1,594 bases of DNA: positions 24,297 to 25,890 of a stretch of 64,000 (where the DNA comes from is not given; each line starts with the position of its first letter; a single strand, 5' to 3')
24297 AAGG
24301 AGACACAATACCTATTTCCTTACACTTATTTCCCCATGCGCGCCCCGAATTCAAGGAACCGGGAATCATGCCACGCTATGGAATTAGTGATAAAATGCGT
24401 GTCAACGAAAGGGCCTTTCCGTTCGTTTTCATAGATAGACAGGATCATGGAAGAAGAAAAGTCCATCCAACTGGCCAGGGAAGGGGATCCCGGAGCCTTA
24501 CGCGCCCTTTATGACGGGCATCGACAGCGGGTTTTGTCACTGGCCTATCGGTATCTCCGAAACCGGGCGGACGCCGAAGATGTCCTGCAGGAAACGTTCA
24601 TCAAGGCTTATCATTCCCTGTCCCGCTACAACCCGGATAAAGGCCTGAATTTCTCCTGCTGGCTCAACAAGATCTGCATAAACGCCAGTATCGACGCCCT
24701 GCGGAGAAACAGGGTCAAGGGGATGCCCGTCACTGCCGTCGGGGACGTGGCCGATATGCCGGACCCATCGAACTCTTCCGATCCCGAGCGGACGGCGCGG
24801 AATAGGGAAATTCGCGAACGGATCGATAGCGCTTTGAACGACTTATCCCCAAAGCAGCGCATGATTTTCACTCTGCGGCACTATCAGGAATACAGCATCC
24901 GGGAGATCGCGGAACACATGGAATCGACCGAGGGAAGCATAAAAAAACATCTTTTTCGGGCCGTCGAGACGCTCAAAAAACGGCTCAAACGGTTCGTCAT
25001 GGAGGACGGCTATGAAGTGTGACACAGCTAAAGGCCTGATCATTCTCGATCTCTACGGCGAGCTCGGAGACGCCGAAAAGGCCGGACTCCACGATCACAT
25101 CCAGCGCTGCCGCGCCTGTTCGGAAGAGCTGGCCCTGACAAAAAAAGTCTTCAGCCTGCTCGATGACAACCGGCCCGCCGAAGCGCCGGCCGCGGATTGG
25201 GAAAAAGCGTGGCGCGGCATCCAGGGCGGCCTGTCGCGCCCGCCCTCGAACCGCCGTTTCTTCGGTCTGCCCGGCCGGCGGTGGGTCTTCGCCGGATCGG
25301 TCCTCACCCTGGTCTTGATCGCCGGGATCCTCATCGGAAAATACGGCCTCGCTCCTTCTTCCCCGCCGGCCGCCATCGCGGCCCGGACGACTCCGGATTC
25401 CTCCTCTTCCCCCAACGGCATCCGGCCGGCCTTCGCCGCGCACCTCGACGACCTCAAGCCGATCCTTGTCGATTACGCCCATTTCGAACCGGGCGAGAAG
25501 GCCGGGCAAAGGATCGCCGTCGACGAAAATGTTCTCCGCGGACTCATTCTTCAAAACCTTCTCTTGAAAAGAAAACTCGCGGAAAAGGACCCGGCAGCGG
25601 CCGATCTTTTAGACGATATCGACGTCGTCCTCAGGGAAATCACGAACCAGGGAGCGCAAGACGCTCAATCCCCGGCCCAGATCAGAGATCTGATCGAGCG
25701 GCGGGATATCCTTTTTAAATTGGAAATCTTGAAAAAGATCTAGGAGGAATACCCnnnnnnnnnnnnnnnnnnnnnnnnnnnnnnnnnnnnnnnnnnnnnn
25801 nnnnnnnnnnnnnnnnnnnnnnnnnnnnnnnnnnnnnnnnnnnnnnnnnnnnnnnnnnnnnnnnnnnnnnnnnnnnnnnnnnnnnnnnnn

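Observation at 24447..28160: ECF sigma / anti-sigma pair followed by two paralogous secreted HEAT-repeat proteins, one carrying a fresh 39-bp in-frame tandem duplication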

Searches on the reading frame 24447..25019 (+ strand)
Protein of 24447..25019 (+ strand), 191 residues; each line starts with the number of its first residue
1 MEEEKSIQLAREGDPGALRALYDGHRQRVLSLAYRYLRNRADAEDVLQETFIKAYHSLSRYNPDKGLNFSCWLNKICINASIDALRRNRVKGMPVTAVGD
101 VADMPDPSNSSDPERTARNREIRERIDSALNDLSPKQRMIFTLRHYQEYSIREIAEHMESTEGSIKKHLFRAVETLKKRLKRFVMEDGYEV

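Call 4: search_protein_families(library=pfam, proteins=[window:24447-25019:+], max_evalue=1)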
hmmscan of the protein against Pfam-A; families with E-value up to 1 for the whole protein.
window:24447-25019:+ (191 aa): 11 families
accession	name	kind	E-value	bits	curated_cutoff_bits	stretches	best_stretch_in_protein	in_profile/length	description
PF04542.20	Sigma70_r2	-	2.9e-22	78.7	24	1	21-89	1-69/71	Sigma-70 region 2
PF08281.18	Sigma70_r4_2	-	2e-16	59.8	25.7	1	123-176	1-54/54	Sigma-70, region 4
PF04545.22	Sigma70_r4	-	1.1e-11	44.5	24.1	1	129-178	1-50/50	Sigma-70, region 4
PF07638.17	Sigma70_ECF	-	0.00023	21.5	21.1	1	7-175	8-178/185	ECF sigma factor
PF14493.12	HTH_40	-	0.0015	19.2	27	1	146-185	10-50/89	Helix-turn-helix domain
PF04297.20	UPF0122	-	0.006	17.3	22.7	1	133-178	18-63/101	Putative helix-turn-helix protein, YlxM / p13 like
PF13936.12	HTH_38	-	0.028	14.6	27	1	133-160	5-32/44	Helix-turn-helix domain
PF06530.18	Phage_antitermQ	-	0.044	14.2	26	1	128-180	58-110/118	Phage antitermination protein Q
PF02650.20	HTH_WhiA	-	0.16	12.9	27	1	124-160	31-66/84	WhiA C-terminal HTH domain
PF01022.26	HTH_5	-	0.21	11.9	22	1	139-169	7-36/47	Bacterial regulatory protein, arsR family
PF21476.4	PF0610-like_N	-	0.27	12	33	1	137-183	4-49/50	PF0610-like, N-terminal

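Call 5: search_protein_families(library=ncbifam, proteins=[window:24447-25019:+], max_evalue=1)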
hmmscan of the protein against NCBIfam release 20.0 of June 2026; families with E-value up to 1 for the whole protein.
window:24447-25019:+ (191 aa): 140 families (the best 25 are shown)
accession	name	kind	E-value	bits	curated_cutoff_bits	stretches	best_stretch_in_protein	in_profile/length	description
TIGR02937.1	sigma70-ECF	superfamily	1.6e-37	128.7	42.9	1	17-180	2-165/165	sigma-70 family RNA polymerase sigma factor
NF008888.0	PRK11922.1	equivalog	5.1e-33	114.6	204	1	3-184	17-200/231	RNA polymerase sigma factor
NF004113.0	PRK05602.1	equivalog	7.2e-33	114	208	1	10-182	39-203/211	RNA polymerase sigma factor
NF007223.0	PRK09641.1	equivalog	5.8e-31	107.8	209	1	4-181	6-185/187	RNA polymerase sigma factor SigW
NF009166.1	PRK12513.1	equivalog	1e-30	106.9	206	1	10-183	16-189/193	RNA polymerase sigma factor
TIGR02985.1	Sig70_bacteroi1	subfamily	7.6e-29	101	126.4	1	18-180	3-162/162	RNA polymerase sigma-70 factor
NF006930.0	PRK09415.1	subfamily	1.3e-27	96.7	198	1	15-182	15-177/179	RNA polymerase factor sigma C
TIGR02954.1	Sig70_famx3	hypoth_equivalog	1.6e-27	96.3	188.5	1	1-182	1-169/170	RNA polymerase sigma-70 factor, TIGR02954 family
NF007216.0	PRK09638.1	equivalog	3.1e-27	95.5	194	1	1-182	3-176/180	RNA polymerase sigma factor SigY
TIGR02984.1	Sig-70_plancto1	subfamily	3.4e-27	95.3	183.75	2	109-180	117-188/189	RNA polymerase sigma-70 factor, Planctomycetaceae-specific subfamily 1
NF058625.1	sigma_PG0214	equivalog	4.7e-27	94.7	130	1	26-182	14-163/170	GFO_1088 family ECF-type sigma factor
TIGR02952.1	Sig70_famx2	equivalog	1.6e-26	93.2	206.45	1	7-180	2-170/170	ECF subfamily RNA polymerase sigma factor, BldN family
TIGR02948.1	SigW_bacill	equivalog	4.7e-26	92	243.1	1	4-181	6-185/187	RNA polymerase sigma factor SigW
NF007225.0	PRK09643.1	equivalog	6.1e-26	91.4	190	1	11-184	22-186/204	RNA polymerase sigma factor SigM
NF009172.0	PRK12519.1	subfamily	3.1e-25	88.9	222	1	11-182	24-191/194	RNA polymerase sigma factor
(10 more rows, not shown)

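Call 27: search_protein_families(library=padloc, proteins=[window:24447-25019:+], max_evalue=0.01)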
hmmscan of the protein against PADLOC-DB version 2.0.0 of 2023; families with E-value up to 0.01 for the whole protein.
window:24447-25019:+ (191 aa): 2 families
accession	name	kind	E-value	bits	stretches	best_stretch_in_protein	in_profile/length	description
PDLC01851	CARF3--CARF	-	0.0042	14.5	1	96-178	172-254/279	-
PDLC02203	MzaA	-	0.0068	12.7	0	119-177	594-656/683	-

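Call 28: search_solved_structures(query=window:24447-25019:+, max_evalue=0.00001)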
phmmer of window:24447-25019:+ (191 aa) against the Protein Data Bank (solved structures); distinct sequences matched with E-value up to 0.00001: 21.
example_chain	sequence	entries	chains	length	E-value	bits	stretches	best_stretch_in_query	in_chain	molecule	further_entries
5wuq_A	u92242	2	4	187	2.8e-18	69.3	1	4-181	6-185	ECF RNA polymerase sigma factor SigW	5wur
8z6g_B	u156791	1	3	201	5.6e-18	68.3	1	3-185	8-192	RNA polymerase sigma factor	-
6in7_B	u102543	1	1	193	6.8e-18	68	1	3-184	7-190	RNA polymerase sigma-H factor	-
1or7_A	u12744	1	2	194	6.3e-16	61.6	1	7-182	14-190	RNA polymerase sigma-E factor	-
6jbq_F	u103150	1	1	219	9.5e-16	61.1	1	7-182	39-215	ECF RNA polymerase sigma-E factor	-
9m9d_F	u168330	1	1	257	3.1e-14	56.1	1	21-179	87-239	ECF RNA polymerase sigma factor SigE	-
9m9e_F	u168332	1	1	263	3.3e-14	56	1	21-179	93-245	ECF RNA polymerase sigma factor SigE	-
9m98_F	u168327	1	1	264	3.4e-14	56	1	21-179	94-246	ECF RNA polymerase sigma factor SigE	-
6jcy_F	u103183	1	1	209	7.6e-14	54.9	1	33-181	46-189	ECF RNA polymerase sigma factor SigH,ECF RNA polymerase sigma factor SigE,ECF RNA polymera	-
7qh5_A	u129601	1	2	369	3.6e-13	52.7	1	5-182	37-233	RNA polymerase sigma factor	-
6dv9_F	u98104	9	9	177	8.7e-13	51.4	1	13-181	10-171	ECF RNA polymerase sigma factor SigL | RNA polymerase sigma factor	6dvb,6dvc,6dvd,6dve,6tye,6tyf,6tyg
6dxo_A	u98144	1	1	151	2.4e-12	50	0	8-84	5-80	RNA polymerase ECF-subfamily sigma factor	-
5zx2_F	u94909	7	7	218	1.1e-11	47.9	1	33-181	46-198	ECF RNA polymerase sigma factor SigH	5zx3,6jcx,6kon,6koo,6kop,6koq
1h3l_A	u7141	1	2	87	1e-08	38.2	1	28-88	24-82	RNA POLYMERASE SIGMA FACTOR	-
5or5_A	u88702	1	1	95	1.3e-08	37.8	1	6-83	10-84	ECF RNA polymerase sigma-E factor,ECF RNA polymerase sigma factor SigW,ECF RNA polymerase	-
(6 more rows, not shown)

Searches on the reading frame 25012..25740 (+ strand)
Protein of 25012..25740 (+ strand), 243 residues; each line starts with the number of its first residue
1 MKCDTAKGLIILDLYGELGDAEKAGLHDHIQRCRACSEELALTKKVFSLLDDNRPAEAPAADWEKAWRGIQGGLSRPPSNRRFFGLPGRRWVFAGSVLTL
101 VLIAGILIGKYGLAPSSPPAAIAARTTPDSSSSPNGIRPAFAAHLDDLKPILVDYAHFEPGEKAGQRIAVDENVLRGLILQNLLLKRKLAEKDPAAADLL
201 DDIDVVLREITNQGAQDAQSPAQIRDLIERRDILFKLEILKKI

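Call 4: search_protein_families(library=pfam, proteins=[window:25012-25740:+], max_evalue=1)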
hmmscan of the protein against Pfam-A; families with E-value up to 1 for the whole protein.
window:25012-25740:+ (243 aa): 2 families
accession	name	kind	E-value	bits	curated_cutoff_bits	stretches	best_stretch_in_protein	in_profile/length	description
PF13490.11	zf-HC2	-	0.0015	19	22.2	1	3-36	1-34/35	Putative zinc-finger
PF19258.4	KxYKxGKxW_sig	-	0.41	11.1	23.6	1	88-108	12-31/41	KxYKxGKxW signal peptide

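Call 5: search_protein_families(library=ncbifam, proteins=[window:25012-25740:+], max_evalue=1)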
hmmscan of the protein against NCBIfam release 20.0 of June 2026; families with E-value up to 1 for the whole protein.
window:25012-25740:+ (243 aa): 4 families
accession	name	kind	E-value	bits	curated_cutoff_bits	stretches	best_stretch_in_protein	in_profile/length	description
NF052375.1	antisigma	equivalog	2.9e-08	34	100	1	16-131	8-127/217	anti-sigma factor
TIGR03988.1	antisig_RsrA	equivalog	0.00012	22.1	62.5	1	11-59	10-59/77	mycothiol system anti-sigma-R factor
NF052368.1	antisigmaE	subfamily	0.022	14.6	50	1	1-37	2-38/48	anti-sigma factor family protein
NF010501.0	PRK13920.1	subfamily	0.022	14.4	225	1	9-101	7-89/213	putative anti-sigmaE protein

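Call 27: search_protein_families(library=padloc, proteins=[window:25012-25740:+], max_evalue=0.01)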
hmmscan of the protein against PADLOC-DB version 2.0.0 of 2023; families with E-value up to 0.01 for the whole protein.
window:25012-25740:+ (243 aa): 0 families

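Call 33: find_homologous_proteins(query=window:25012-25740:+, max_evalue=0.001)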
Query window:25012-25740:+ (243 aa): 77 proteins with E <= 0.001 among 2478 candidates.
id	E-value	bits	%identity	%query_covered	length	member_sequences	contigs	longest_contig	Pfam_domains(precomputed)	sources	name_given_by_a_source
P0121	6.0e-150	516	96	100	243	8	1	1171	-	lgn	-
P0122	2.4e-136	471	87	100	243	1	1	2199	-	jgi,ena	-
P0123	1.2e-104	367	94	72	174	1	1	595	-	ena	-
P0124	3.7e-102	359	67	100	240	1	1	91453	PF13490.12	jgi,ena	-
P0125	2.9e-95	337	62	100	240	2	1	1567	PF13490.12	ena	-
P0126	5.1e-94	333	61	100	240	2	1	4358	-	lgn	-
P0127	2.1e-93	331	61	100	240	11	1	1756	-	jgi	jgi:hypothetical protein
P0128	2.4e-93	330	61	100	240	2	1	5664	PF13490.12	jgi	jgi:hypothetical protein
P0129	2.5e-93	330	63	100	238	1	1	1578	PF13490.12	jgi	jgi:hypothetical protein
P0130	8.3e-92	325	62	100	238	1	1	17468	PF13490.12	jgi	-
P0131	2.2e-91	324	62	100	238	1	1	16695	PF13490.12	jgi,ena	-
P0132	3.3e-91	323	60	100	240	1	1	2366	PF13490.12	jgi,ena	-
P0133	1.1e-90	322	60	100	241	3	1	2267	PF13490.12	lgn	-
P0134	1.8e-89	318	59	100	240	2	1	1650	PF13490.12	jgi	jgi:Putative zinc-finger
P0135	4.4e-89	316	59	100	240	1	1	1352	PF13490.12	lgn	-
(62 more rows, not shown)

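Call 47: predict_structure(alignment_id=A3)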
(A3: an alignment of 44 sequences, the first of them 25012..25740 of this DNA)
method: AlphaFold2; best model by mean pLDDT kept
length: 243 residues; sequences in the alignment: 44
mean_pLDDT: 74.9   pTM: 0.42
mean pLDDT of the five models: 74.9, 74.1, 71.2, 70.9, 70.1
residues with pLDDT >= 90: 45; 70-90: 119; 50-70: 47; < 50: 32
segments of 3 or more residues with pLDDT < 50: 79-86, 113-133, 163-165
pLDDT, mean of each block of 10 residues (from residue 1): 94 94 95 96 92 70 80 62 47 61 70 44 36 60 85 80 58 82 85 84 87 67 84 85 72
secondary structure, 60 per line:
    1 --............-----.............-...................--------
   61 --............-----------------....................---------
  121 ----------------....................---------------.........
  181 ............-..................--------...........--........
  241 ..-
elements in order: H3-14 H20-32 H34-52 H63-74 H92-111 H137-156 H172-192 H194-211 H220-230 H233-242

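Call 53: fold_search(model_id=the predicted structure, library=pdb)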
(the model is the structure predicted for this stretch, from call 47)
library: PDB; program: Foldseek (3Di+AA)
matches with E <= 10: 295; with E <= 0.001: 0
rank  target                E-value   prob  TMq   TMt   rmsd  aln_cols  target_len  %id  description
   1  5wuq_D                3.8e-01  1.00  0.22  0.68   2.7        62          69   21  Crystal structure of SigW in complex with its anti-sigma RsiW, a zinc binding form (released 2017-03-29)
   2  6e7e                  7.3e-01  0.14  0.14  0.19  16.1       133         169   14  High resolution crystal structure of IncA soluble domain (released 2019-07-10)
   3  8ccr                  8.6e-01  0.66  0.30  0.57   4.2       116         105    9  Crystal structure of the T19D mutant of the de novo diheme binding 4D2 (released 2023-08-09)
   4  3s84_A                8.6e-01  0.10  0.16  0.17  38.1       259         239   12  Dimeric apoA-IV (released 2012-05-16)
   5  8zwf_A                9.1e-01  0.20  0.20  0.15   7.4       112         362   15  cryoEM structure of JR14a bound C3aR-BRIL-BAG2 complex (released 2025-05-14)
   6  7y1p_A                9.1e-01  0.09  0.13  0.19  11.8       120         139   12  CRYSTAL STRUCTURE OF THE RGS-HOMOLOGOUS DOMAIN OF AXIN IN COMPLEX WITH LZ-22Na (released 2023-12-13)
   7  1yvi_B                9.6e-01  0.23  0.17  0.26   8.9       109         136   10  X-RAY STRUCTURE OF PUTATIVE HISTIDINE-CONTAINING PHOSPHOTRANSFER PROTEIN FROM RICE, AK104879 (released 2005-02-22)
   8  7vwa                  1.0e+00  0.18  0.19  0.27   9.4       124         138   14  Helicoverpa armigera pheromone-binding protein PBP1 with Z-9-hexadecenal (released 2022-02-02)
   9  2huj                  1.1e+00  0.16  0.20  0.30   8.3       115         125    9  Crystal structure of a protein of uknown function (NP_471338.1) from Listeria innocua at 1.74 A resolution (released 2006-08-08)
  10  5fwl_E                1.1e+00  0.13  0.19  0.19  35.0       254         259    9  Atomic cryoEM structure of Hsp90-Cdc37-Cdk4 complex (released 2016-07-06)
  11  3uul_A                1.1e+00  0.09  0.13  0.22  17.1       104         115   12  Crystal Structure of first N-terminal utrophin spectrin repeat (released 2012-09-19)
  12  6dg6_A                1.2e+00  0.60  0.25  0.51   6.2       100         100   13  Structure of a de novo designed Interleukin-2/Interleukin-15 mimetic (released 2019-01-16)
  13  8r0a_N                1.2e+00  0.05  0.12  0.05  40.0       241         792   14  Cryo-EM structure of the cross-exon pre-B+5'ss complex (released 2024-05-22)
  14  9jg0_R                1.3e+00  0.18  0.20  0.14   8.9       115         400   16  Cryo-EM structure of neuropeptide FF receptor 2 in the ligand-free state with BRIL fusion, anti-BRIL Fab, and nanobody (released 2025-04-09)
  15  7l7v_B                1.3e+00  0.15  0.18  0.32   8.7       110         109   17  Crystal structure of Arabidopsis NRG1.1 CC-R domain K94E/K96E/R99E/K100E/R103E/K106E/K110E mutant (released 2021-06-16)
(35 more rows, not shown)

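Call 89: search_protein_representatives(alignment_id=A3)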
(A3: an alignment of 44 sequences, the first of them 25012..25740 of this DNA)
Query: 44 sequences, 241 profile positions. Proteins with E-value up to 0.001 (for the whole library): 21988; up to 1e-10: 1435; up to 1e-30: 116. The best 150 are listed.
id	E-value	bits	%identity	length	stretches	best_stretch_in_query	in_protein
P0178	1.8e-99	348.6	-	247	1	1-241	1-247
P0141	3.6e-97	341.1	-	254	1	1-241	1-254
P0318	4.8e-96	337.4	-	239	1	1-241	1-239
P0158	1.1e-83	296.9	-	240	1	1-241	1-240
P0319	1.9e-81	289.5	-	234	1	1-240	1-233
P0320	2.0e-81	289.5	-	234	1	1-241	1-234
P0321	5.9e-80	284.7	-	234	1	1-241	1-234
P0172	8.0e-80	284.3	-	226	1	11-241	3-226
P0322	6.7e-79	281.2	-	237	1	1-240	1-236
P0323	3.1e-78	279.0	-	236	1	1-241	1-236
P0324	4.5e-78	278.5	-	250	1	1-241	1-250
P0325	8.0e-78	277.7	-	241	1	1-241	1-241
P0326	5.0e-77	275.1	-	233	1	1-241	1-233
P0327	8.3e-77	274.4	-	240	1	1-240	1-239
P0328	4.6e-76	272.0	-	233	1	1-236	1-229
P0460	2.2e-26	109.3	-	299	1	1-237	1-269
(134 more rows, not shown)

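Call 90: find_encoding_contigs(protein=P0460, flank=5000, max_places=3)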
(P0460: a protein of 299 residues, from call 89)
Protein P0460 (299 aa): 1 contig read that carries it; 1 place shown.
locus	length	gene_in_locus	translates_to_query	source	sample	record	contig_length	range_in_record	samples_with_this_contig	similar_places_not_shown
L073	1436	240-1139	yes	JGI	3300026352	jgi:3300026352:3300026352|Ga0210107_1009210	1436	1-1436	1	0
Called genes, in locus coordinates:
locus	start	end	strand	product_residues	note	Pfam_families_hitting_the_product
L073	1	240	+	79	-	?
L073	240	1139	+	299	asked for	-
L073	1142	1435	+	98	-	?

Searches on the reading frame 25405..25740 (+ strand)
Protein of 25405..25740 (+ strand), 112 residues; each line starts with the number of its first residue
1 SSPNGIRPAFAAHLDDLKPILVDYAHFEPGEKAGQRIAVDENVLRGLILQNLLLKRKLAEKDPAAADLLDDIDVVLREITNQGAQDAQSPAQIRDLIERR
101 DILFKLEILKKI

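Call 58: search_solved_structures(query=A6, max_evalue=10)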
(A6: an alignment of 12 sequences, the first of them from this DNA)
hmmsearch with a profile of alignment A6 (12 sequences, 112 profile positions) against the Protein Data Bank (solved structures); distinct sequences matched with E-value up to 10: 2.
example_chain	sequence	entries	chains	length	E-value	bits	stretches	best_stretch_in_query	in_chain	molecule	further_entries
2jua_A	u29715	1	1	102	0.69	13.4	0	65-93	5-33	de novo protein S836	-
1p68_A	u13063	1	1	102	0.99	12.9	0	65-86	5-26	De novo designed protein S-824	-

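Call 60: search_protein_families(library=pfam, alignment_id=A6, max_evalue=1)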
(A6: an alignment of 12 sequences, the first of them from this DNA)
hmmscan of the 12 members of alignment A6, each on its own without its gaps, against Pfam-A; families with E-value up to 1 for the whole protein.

A. member 1, seq(112 aa): 0 families

B. families by the number of members that match (of 12 scanned): 5 families
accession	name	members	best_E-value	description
PF23195.1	UBQLN1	1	0.028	Ubiquilin-1-like domain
PF16193.11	AAA_assoc_2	1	0.15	AAA C-terminal domain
PF02514.21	CobN-Mg_chel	1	0.21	CobN/Magnesium Chelatase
PF03661.18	TMEM33_Pom33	1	0.23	Transmembrane protein 33/Nucleoporin POM33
PF01989.23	AcnX_swivel_put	1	0.28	Aconitase X swivel domain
